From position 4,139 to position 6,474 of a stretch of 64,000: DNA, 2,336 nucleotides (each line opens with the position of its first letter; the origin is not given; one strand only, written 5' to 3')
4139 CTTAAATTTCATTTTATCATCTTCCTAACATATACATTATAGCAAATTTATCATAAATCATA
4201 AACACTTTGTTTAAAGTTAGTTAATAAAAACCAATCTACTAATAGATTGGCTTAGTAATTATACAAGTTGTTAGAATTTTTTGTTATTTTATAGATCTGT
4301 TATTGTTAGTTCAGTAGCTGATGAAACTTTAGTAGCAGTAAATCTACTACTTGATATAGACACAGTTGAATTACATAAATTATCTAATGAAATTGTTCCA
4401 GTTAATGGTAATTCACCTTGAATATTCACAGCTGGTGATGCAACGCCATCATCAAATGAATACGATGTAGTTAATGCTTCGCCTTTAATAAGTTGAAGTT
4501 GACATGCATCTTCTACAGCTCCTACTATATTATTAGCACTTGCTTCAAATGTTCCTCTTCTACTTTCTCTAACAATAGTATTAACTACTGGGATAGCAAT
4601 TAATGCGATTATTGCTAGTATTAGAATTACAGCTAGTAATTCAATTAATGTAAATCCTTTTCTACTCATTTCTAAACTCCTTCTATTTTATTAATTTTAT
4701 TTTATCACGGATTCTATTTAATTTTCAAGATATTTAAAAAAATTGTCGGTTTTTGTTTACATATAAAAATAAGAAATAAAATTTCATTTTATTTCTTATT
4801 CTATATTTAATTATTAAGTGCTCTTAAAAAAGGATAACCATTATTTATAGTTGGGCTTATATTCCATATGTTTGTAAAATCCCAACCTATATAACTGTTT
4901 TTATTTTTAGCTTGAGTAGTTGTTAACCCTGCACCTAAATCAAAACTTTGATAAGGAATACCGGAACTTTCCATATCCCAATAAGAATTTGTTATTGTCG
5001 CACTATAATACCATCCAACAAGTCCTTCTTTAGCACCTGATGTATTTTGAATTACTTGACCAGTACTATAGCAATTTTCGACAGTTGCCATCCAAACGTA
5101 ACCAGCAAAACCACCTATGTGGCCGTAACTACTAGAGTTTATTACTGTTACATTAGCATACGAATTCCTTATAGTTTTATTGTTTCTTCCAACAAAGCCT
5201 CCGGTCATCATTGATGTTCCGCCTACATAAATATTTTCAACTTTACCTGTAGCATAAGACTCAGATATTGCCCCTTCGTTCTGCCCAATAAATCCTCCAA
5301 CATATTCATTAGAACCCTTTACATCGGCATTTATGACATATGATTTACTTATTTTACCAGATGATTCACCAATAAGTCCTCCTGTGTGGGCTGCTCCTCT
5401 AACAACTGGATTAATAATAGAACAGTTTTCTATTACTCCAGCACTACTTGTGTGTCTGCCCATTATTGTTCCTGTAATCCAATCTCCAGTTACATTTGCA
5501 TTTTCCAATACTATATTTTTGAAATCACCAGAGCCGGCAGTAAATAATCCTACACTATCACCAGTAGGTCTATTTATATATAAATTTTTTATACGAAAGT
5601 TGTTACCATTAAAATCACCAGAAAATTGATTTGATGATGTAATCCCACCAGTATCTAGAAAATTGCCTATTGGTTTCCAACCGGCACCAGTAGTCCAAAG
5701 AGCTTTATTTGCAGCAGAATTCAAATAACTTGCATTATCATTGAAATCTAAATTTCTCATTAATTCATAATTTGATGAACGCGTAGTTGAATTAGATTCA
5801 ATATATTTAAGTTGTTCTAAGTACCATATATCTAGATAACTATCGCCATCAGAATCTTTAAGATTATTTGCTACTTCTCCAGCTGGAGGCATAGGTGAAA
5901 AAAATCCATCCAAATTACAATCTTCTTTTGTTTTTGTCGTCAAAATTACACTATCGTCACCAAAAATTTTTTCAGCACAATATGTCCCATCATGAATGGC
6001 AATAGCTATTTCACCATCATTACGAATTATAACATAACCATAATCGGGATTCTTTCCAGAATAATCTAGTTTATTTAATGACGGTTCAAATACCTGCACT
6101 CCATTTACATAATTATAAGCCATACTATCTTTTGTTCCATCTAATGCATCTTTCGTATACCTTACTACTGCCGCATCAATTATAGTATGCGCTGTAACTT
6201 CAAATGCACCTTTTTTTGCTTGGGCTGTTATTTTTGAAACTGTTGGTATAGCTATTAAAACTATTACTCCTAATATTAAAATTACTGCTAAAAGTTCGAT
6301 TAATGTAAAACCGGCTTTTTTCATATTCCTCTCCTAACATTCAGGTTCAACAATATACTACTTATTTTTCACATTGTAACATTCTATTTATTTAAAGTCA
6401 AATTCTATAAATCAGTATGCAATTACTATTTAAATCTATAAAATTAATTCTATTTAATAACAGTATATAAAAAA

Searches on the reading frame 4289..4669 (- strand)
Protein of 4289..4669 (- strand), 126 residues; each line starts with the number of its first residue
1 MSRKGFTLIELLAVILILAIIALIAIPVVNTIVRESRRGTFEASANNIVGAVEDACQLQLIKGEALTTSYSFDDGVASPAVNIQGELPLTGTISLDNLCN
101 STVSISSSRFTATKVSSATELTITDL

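Call 7: search_protein_families(library=pfam, proteins=[window:4289-4669:-], max_evalue=0.1)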
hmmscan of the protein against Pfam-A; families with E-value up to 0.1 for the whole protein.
window:4289-4669:- (126 aa): 1 family
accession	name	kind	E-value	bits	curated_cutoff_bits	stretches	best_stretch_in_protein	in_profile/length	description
PF07963.17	N_methyl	-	3.3e-07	30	21.2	1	2-26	3-27/27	Prokaryotic N-terminal methylation motif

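Call 8: search_protein_families(library=ncbifam, proteins=[window:4289-4669:-], max_evalue=0.1)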
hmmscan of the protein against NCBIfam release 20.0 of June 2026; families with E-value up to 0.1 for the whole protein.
window:4289-4669:- (126 aa): 18 families
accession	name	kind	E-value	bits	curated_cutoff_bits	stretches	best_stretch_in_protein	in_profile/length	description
TIGR02532.1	IV_pilin_GFxxxE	domain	2.8e-08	33.2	16.3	1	3-26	1-24/24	prepilin-type N-terminal cleavage/methylation domain-containing protein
NF040999.1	pilin_ComGC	equivalog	7.5e-07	29.3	75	1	4-33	2-31/84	competence type IV pilus major pilin ComGC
NF041013.1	T4P_ComGE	equivalog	3.9e-06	26.9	49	1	4-48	4-48/83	competence type IV pilus minor pilin ComGE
NF007862.0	PRK10574.1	equivalog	2.4e-05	24.5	138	1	2-36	3-37/145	prepilin peptidase-dependent pilin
TIGR02596.1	TIGR02596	subfamily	5.7e-05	23.3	70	1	6-58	1-50/196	Verru_Chthon cassette protein D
TIGR01710.1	typeII_sec_gspG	equivalog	8.2e-05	22.6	88.85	1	4-53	1-50/134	type II secretion system major pseudopilin GspG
NF041775.1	typeIV_PilA_Myxo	equivalog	0.00023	21.2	400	1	4-44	11-49/214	type IV pilin protein PilA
NF040982.1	ComGD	equivalog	0.00036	21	70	1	4-34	2-32/139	competence type IV pilus minor pilin ComGD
TIGR01708.2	typeII_sec_gspH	equivalog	0.00084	19.4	80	1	4-25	2-23/169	type II secretion system minor pseudopilin GspH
NF041002.1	pilin_ComGF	equivalog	0.0027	18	80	1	4-35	2-33/139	competence type IV pilus minor pilin ComGF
TIGR02599.1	TIGR02599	subfamily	0.0049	16.1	256.5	1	5-44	1-40/361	Verru_Chthon cassette protein C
NF006453.0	PRK08808.1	equivalog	0.0065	15.5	295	1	4-71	7-72/211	type II secretion system protein J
TIGR02523.1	type_IV_pilV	equivalog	0.0071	16.8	52.2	1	4-48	2-46/139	type IV pilus modification protein PilV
TIGR01711.1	gspJ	equivalog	0.0086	15.9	64.85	1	4-35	1-32/192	type II secretion system minor pseudopilin GspJ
TIGR01707.1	gspI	equivalog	0.025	15.1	44.35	1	5-35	1-28/101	type II secretion system minor pseudopilin GspI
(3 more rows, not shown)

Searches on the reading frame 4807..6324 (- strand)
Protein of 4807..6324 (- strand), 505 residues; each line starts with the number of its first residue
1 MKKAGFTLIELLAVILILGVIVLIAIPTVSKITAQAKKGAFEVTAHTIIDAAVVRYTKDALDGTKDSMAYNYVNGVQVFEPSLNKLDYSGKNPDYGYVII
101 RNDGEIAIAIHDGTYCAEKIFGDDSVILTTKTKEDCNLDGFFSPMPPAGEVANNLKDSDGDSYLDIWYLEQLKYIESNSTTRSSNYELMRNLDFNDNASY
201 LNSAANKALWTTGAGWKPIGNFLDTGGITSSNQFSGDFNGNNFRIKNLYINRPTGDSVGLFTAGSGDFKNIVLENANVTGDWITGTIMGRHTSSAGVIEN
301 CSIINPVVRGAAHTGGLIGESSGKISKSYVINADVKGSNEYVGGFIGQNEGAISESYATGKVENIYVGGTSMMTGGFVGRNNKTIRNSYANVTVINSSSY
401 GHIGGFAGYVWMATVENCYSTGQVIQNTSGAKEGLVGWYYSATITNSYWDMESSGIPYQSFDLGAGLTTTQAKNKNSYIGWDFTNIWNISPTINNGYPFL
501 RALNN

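Call 7: search_protein_families(library=pfam, proteins=[window:4807-6324:-], max_evalue=0.1)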
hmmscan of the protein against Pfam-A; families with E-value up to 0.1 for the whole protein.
window:4807-6324:- (505 aa): 2 families
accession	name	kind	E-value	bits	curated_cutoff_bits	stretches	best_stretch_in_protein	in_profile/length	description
PF07581.17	Glug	-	5.8e-20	70.7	20.5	3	338-362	1-27/28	The GLUG motif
PF07963.17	N_methyl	-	1.3e-05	25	21.2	1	2-26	3-27/27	Prokaryotic N-terminal methylation motif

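Call 8: search_protein_families(library=ncbifam, proteins=[window:4807-6324:-], max_evalue=0.1)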
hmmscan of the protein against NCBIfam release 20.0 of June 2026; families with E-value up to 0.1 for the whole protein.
window:4807-6324:- (505 aa): 11 families
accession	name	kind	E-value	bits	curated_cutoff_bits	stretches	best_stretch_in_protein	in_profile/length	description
NF040999.1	pilin_ComGC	equivalog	1.7e-07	31.3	75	1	4-45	2-43/84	competence type IV pilus major pilin ComGC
TIGR02532.1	IV_pilin_GFxxxE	domain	5e-06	26.1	16.3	1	4-26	2-24/24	prepilin-type N-terminal cleavage/methylation domain-containing protein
NF041013.1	T4P_ComGE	equivalog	1.4e-05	25.1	49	1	3-58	3-58/83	competence type IV pilus minor pilin ComGE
NF041775.1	typeIV_PilA_Myxo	equivalog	6.7e-05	23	400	1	3-40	10-47/214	type IV pilin protein PilA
TIGR01710.1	typeII_sec_gspG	equivalog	8.8e-05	22.6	88.85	1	5-47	2-44/134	type II secretion system major pseudopilin GspG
TIGR01708.2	typeII_sec_gspH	equivalog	0.0012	18.9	80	1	4-54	2-56/169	type II secretion system minor pseudopilin GspH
NF046017.1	ZmpA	exception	0.0012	16.1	3000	1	297-483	942-1126/2052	zinc metalloprotease A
NF040982.1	ComGD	equivalog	0.0055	17.1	70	1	4-38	2-36/139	competence type IV pilus minor pilin ComGD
TIGR02596.1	TIGR02596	subfamily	0.0091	16.1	70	1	6-35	1-30/196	Verru_Chthon cassette protein D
NF007862.0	PRK10574.1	equivalog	0.014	15.5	138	1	2-31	3-32/145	prepilin peptidase-dependent pilin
NF041002.1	pilin_ComGF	equivalog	0.093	13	80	0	4-38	2-35/139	competence type IV pilus minor pilin ComGF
